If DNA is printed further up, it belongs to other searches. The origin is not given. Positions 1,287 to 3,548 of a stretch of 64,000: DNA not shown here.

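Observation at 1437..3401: Unrecognised ~650-aa polytopic membrane protein family present in five paralogous copies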

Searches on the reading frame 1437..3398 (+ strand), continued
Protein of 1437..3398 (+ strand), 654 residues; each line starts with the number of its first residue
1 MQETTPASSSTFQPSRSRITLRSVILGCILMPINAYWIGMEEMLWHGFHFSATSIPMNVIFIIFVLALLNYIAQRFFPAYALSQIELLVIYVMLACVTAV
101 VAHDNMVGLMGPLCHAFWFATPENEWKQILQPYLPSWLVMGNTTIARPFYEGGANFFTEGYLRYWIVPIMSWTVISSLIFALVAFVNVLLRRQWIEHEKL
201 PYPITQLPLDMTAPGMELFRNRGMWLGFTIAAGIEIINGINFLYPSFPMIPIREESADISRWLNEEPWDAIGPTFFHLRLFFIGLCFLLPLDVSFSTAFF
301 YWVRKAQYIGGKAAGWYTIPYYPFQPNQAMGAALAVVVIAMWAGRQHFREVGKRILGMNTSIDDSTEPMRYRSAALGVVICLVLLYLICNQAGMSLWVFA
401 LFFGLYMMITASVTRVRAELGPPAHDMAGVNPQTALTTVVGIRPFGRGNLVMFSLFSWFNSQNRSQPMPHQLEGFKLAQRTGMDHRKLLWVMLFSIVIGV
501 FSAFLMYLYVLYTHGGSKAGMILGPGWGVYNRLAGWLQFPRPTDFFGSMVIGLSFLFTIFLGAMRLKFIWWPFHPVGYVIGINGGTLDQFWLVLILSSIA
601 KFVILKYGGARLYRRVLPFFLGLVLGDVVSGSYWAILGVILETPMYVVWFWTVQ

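Call 30: fold_search(model_id=the predicted structure, library=pdb)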
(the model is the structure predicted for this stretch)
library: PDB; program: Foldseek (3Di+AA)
matches with E <= 10: 418; with E <= 0.001: 2
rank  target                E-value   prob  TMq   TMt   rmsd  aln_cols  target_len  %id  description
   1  7wst_A                1.5e-07  1.00  0.62  0.67   6.8       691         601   12  Cryo-EM structure of the barley Yellow stripe 1 transporter in complex with Fe(III)-DMA (released 2022-11-30)
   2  7wsr_A                2.6e-07  1.00  0.61  0.66   7.9       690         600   13  Cryo-EM structure of the barley Yellow stripe 1 transporter (released 2022-11-30)
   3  5j4n_B                7.2e-02  0.18  0.11  0.15  22.9       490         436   13  Crystal structure of the L-arginine/agmatine antiporter AdiC in complex with agmatine at 2.6 Angstroem resolution (released 2016-08-31)
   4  9a52_A                1.1e-01  0.16  0.10  0.14  23.6       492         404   12  Integrative model of YCSG-FABL by crosslinking MS and deep learning (released 2024-09-18)
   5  8b37_A                1.2e-01  0.07  0.09  0.09  28.0       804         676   10  Crystal structure of Pyrobaculum aerophilum potassium-independent proton pumping membrane integral pyrophosphatase in  (released 2024-01-17)
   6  8b37_B                1.3e-01  0.08  0.10  0.10  27.0       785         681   10  Crystal structure of Pyrobaculum aerophilum potassium-independent proton pumping membrane integral pyrophosphatase in  (released 2024-01-17)
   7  6qxa_B                1.5e-01  0.10  0.12  0.11  28.9       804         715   10  Structure of membrane bound pyrophosphatase from Thermotoga maritima in complex with imidodiphosphate and N-[(2-amino- (released 2019-04-10)
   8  8y6h_A                1.6e-01  0.08  0.10  0.10  28.7       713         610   13  P-glycoprotein in complex with UIC2 Fab and triple elacridar molecules in LMNG detergent (released 2024-04-17)
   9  6qxa_D                1.6e-01  0.09  0.13  0.12  27.8       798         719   10  Structure of membrane bound pyrophosphatase from Thermotoga maritima in complex with imidodiphosphate and N-[(2-amino- (released 2019-04-10)
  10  9lsz_A                1.9e-01  0.05  0.08  0.09  29.0       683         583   12  Inward-open Structure of human B0AT1 (released 2026-02-18)
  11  8y4w_A                2.0e-01  0.08  0.11  0.11  27.0       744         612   11  Sialic acid bound form of Tripartite ATP-independent Periplasmic (TRAP) transporter from Fusobacterium nucleatum. (released 2024-12-11)
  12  5gpj_B                2.1e-01  0.09  0.12  0.12  25.5       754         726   11  Crystal Structure of Proton-Pumping Pyrophosphatase (released 2016-12-28)
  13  8zw8_A                2.2e-01  0.09  0.10  0.12  28.4       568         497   14  Cryo-EM structure of trimethylamine transporter TmaT (released 2024-11-06)
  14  9bfk                  2.2e-01  0.07  0.09  0.11  26.0       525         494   14  Cryo-EM structure of human CHT1 in the ML352 bound state (released 2024-11-06)
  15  8b23_B                2.3e-01  0.07  0.11  0.10  28.8       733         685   12  Time-resolved structure of K+-dependent Na+-PPase from Thermotoga maritima 600-seconds post reaction initiation with N (released 2024-01-17)
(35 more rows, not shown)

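Call 36: find_related_loci(query=A2, collection=genome_contigs, flank=7000)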
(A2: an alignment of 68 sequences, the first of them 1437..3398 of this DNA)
Query A2 (654 aa) in genome_contigs; peptide patterns used: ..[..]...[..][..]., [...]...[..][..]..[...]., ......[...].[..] (x = any residue, [..] = any of these).
597 stretches matched a pattern (row limit reached: there are more); 581 encode a relative of the query (tblastn E <= 1e-3); the best 80 are kept; 80 distinct loci.
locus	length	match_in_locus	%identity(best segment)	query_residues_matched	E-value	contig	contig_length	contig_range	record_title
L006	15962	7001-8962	96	1-654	0e+0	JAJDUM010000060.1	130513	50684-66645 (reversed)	MAG: Candidatus Poribacteria bacterium isolate jk18x1bzbins.78 k141_136341, whole genome shotgun sequence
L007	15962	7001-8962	96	1-654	0e+0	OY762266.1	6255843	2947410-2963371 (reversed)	MAG: Candidatus Poribacteria bacterium isolate f15cbddf-0c87-47e8-aab1-4ca568006f86 genome assembly, chromosome: 1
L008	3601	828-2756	72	13-651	0e+0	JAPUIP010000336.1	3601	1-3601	MAG: Candidatus Poribacteria bacterium isolate KW1-S08_28 KW1-S08_28_cg336, whole genome shotgun sequence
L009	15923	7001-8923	71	15-651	0e+0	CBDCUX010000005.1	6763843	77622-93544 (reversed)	MAG: Candidatus Poribacteria bacterium isolate e6ba5316-27cc-4a72-bad8-a94c688688a0 genome assembly, contig: contig_5, w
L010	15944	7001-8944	70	8-651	0e+0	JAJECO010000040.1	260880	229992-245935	MAG: Candidatus Poribacteria bacterium isolate jk18xAbins.25 k141_176461, whole genome shotgun sequence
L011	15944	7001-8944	70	3-651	0e+0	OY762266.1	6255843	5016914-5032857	MAG: Candidatus Poribacteria bacterium isolate f15cbddf-0c87-47e8-aab1-4ca568006f86 genome assembly, chromosome: 1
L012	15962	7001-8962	98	1-654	0e+0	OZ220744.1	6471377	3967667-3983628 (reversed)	MAG: Candidatus Poribacteria bacterium isolate 67f587a8-c379-43ee-8694-439c00dbce40 genome assembly, chromosome: 1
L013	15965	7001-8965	70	4-651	0e+0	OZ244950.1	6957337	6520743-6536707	MAG: Candidatus Poribacteria bacterium isolate 1741874c-865a-47cd-958f-7fa2b3d0eca7 genome assembly, chromosome: 1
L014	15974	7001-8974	57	1-651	0e+0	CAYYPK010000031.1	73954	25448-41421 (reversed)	MAG TPA_asm: uncultured bacterium isolate SRP200020_co5_420 genome assembly, contig: NODE_488_length_73954_cov_6.915371,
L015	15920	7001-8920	48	13-652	0e+0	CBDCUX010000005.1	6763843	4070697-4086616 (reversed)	MAG: Candidatus Poribacteria bacterium isolate e6ba5316-27cc-4a72-bad8-a94c688688a0 genome assembly, contig: contig_5, w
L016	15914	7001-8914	48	13-650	0e+0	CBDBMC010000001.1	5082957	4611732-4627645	MAG: Candidatus Poribacteria bacterium isolate ca8204a3-33b7-44e1-a19a-5b07964ae9a8 genome assembly, contig: contig_1, w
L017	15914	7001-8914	48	13-650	0e+0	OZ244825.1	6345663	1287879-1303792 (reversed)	MAG: Candidatus Poribacteria bacterium isolate 9ee73198-b11f-455e-92bc-43fc746e3fb5 genome assembly, chromosome: 1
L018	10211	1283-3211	46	5-649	0e+0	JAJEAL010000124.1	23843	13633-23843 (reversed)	MAG: Candidatus Poribacteria bacterium isolate jk18x7bins.5 k141_744141, whole genome shotgun sequence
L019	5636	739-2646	45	11-649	0e+0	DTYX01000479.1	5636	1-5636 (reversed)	MAG TPA_asm: Candidatus Poribacteria bacterium isolate UWMA-0232 k99_21445, whole genome shotgun sequence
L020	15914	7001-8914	41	9-646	5e-165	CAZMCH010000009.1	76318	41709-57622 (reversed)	MAG TPA_asm: uncultured bacterium isolate binchicken_co274_484 genome assembly, contig: NODE_872_length_76318_cov_5.6099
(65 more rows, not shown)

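Call 41: search_protein_families(library=pfam, alignment_id=A3, max_evalue=0.00001)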
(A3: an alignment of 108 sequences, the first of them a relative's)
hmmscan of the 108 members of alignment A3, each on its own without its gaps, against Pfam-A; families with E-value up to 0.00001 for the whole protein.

A. member 1, L001:12227-13138:+ (304 aa): 1 family
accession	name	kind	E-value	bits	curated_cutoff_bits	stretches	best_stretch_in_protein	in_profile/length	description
PF05721.19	PhyH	-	4.7e-38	132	22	1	28-232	1-212/213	Phytanoyl-CoA dioxygenase (PhyH)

B. families by the number of members that match (of 108 scanned): 193 families (the first 25 are shown)
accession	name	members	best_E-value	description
PF05721.19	PhyH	8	4.7e-38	Phytanoyl-CoA dioxygenase (PhyH)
PF25174.1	Beta-prop_THOC3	4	5.3e-30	THOC3 beta-propeller domain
PF13860.13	FlgD_ig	4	1.7e-10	FlgD Ig-like domain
PF07676.18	PD40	3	5.1e-49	WD40-like Beta Propeller Repeat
PF00930.27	DPPIV_N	3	3.9e-12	Dipeptidyl peptidase IV (DPP IV) N-terminal region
PF13414.12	TPR_11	2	2.4e-68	TPR repeat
PF07719.23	TPR_2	2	5.7e-65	Tetratricopeptide repeat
PF00515.34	TPR_1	2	4.5e-62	Tetratricopeptide repeat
PF13181.12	TPR_8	2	4e-60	Tetratricopeptide repeat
PF13517.12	FG-GAP_3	2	1.2e-56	FG-GAP-like repeat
PF13431.12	TPR_17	2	2.2e-52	Tetratricopeptide repeat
PF13432.12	TPR_16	2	8.2e-48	Tetratricopeptide repeat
PF00160.26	Pro_isomerase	2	6.1e-44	Cyclophilin type peptidyl-prolyl cis-trans isomerase/CLD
PF08450.18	SGL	2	7.8e-43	SMP-30/Gluconolactonase/LRE-like region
PF01436.27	NHL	2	8.3e-42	NHL repeat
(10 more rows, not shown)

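Call 59: search_protein_representatives(alignment_id=A2)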
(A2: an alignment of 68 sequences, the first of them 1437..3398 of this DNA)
Query: 68 sequences, 643 profile positions. Proteins with E-value up to 0.001 (for the whole library): 7652; up to 1e-10: 5685; up to 1e-30: 2772. The best 150 are listed.
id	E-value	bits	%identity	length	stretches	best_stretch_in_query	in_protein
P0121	1.1e-286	969.2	-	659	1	7-643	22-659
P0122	4.5e-276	934.1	-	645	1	3-641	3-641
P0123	3.7e-271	917.9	-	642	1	6-643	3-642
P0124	6.4e-270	913.8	-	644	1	10-643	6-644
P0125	7.1e-264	893.8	-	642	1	6-643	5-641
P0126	2.2e-256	869.1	-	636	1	4-641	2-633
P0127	9.0e-254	860.4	-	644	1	5-642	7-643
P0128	1.5e-253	859.7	-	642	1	6-642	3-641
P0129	1.2e-248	843.5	-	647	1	4-642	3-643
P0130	9.8e-244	827.3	-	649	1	3-642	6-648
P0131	1.6e-243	826.6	-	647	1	7-642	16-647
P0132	1.3e-239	813.6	-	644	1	5-642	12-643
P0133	1.8e-239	813.2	-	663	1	8-642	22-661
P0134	4.6e-236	802.0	-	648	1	9-643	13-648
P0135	1.3e-235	800.5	-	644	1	5-637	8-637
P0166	6.2e-215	732.1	-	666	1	9-642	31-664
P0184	1.8e-204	697.6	-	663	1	1-641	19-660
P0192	1.3e-200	684.9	-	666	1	10-642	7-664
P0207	2.6e-195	667.3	-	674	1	10-636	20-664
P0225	6.0e-186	636.4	-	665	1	6-643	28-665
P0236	6.3e-182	623.1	-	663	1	8-642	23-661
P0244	5.4e-177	606.8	-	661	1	6-642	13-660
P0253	5.6e-174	596.8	-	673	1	8-641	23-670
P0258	9.3e-173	592.8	-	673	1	14-642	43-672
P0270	4.5e-168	577.3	-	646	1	13-629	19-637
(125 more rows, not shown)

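Call 61: list_cluster_members(proteins=[P0166, P0184, P0192, P0207, P0225, P0236, P0244, P0253, P0258, P0270])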
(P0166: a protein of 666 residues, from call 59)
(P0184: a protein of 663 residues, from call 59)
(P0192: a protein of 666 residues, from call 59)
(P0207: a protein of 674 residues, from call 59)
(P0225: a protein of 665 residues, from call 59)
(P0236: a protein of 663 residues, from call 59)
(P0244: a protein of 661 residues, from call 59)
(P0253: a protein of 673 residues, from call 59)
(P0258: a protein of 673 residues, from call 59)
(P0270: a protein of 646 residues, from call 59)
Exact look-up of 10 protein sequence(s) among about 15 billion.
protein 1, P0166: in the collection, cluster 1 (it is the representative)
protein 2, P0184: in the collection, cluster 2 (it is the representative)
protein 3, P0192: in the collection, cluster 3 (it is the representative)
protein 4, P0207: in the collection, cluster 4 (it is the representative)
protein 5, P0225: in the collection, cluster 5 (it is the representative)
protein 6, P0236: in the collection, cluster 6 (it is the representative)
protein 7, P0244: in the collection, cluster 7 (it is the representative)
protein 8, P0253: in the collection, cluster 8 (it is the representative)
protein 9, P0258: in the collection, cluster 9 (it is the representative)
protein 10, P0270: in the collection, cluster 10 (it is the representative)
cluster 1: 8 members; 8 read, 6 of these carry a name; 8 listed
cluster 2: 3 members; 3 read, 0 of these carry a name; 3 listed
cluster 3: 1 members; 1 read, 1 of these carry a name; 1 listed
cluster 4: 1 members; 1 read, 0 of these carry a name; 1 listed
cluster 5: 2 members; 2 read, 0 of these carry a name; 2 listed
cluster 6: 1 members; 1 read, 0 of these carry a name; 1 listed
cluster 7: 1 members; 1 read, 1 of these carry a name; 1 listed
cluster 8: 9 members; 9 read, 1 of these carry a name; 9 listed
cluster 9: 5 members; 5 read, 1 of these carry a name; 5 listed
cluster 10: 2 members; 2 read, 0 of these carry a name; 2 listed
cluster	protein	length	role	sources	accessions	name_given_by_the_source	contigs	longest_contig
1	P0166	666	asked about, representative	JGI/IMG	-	hypothetical protein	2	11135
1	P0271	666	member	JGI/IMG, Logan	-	hypothetical protein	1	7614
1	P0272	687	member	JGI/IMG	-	hypothetical protein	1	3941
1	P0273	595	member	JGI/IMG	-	hypothetical protein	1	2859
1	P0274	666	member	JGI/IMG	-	hypothetical protein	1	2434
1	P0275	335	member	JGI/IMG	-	hypothetical protein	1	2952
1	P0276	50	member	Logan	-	-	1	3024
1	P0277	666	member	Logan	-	-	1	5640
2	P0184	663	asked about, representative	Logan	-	-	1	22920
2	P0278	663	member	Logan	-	-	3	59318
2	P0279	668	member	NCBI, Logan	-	-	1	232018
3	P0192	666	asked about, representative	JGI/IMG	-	hypothetical protein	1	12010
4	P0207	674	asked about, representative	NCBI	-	-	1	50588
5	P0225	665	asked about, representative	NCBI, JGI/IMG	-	-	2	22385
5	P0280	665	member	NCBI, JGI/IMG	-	-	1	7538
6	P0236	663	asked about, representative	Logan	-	-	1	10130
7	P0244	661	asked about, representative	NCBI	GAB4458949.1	MAG: hypothetical protein OHK0029_20920 [Armatimonadaceae bacterium]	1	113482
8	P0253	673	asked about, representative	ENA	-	-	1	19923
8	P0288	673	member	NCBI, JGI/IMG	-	-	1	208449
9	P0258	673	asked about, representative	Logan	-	-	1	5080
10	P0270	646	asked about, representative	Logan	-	-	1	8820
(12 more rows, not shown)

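Call 62: find_encoding_contigs(protein=P0244, flank=8000, max_places=2)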
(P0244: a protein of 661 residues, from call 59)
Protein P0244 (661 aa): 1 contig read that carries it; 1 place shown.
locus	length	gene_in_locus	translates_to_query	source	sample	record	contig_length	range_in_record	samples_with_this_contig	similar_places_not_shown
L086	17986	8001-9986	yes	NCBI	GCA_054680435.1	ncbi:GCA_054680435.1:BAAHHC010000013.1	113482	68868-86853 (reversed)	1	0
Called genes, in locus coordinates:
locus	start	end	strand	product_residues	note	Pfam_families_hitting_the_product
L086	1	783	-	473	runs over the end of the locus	PF03951:Gln-synt_N, PF00120:Gln-synt_C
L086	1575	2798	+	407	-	PF07642:BBP2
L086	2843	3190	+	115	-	PF00543:P-II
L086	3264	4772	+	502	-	PF00909:Ammonium_transp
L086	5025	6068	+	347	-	PF00356:LacI, PF00532:Peripla_BP_1, PF13377:Peripla_BP_3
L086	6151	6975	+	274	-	PF07963:N_methyl, PF07596:SBP_bac_10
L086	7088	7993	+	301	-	-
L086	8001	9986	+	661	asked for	PF20581:DUF6785, PF20580:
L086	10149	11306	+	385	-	PF13378:MR_MLE_C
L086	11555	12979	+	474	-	PF00909:Ammonium_transp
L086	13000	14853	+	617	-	PF01839:FG-GAP (faint), PF13517:FG-GAP_3, PF07593:UnbV_ASPIC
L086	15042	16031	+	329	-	PF01680:SOR_SNZ, PF05690:ThiG (faint)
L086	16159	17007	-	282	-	-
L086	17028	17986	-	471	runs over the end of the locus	PF00364:Biotin_lipoyl, PF02817:E3_binding, PF00198:2-oxoacid_dh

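Call 63: find_encoding_contigs(protein=P0288, flank=8000, max_places=2)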
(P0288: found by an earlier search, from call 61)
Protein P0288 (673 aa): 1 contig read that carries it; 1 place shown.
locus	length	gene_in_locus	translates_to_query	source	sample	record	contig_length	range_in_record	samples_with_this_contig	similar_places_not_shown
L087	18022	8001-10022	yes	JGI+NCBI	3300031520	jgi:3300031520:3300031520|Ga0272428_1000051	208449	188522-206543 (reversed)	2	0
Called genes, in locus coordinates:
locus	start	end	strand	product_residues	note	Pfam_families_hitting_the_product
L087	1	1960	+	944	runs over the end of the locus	PF00675:Peptidase_M16, PF05193:Peptidase_M16_C, PF00675:Peptidase_M16 (weak), PF05193:Peptidase_M16_C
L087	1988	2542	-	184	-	PF06725:3D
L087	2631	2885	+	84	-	-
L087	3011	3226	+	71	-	-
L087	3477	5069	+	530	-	PF04326:SLFN_AlbA_2, PF13749:HATPase_c_4, PF21247:Fic-like_C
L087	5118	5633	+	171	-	PF01555:N6_N4_Mtase (weak)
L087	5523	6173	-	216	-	-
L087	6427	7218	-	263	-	PF12183:NotI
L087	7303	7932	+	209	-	PF04471:Mrr_cat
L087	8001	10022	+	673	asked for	PF20581:DUF6785, PF20580:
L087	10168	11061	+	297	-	PF03446:NAD_binding_2, PF03807:F420_oxidored (weak), PF14833:NAD_binding_11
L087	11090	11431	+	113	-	PF04993:TfoX_N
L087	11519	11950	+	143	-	-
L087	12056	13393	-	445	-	-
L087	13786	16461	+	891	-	-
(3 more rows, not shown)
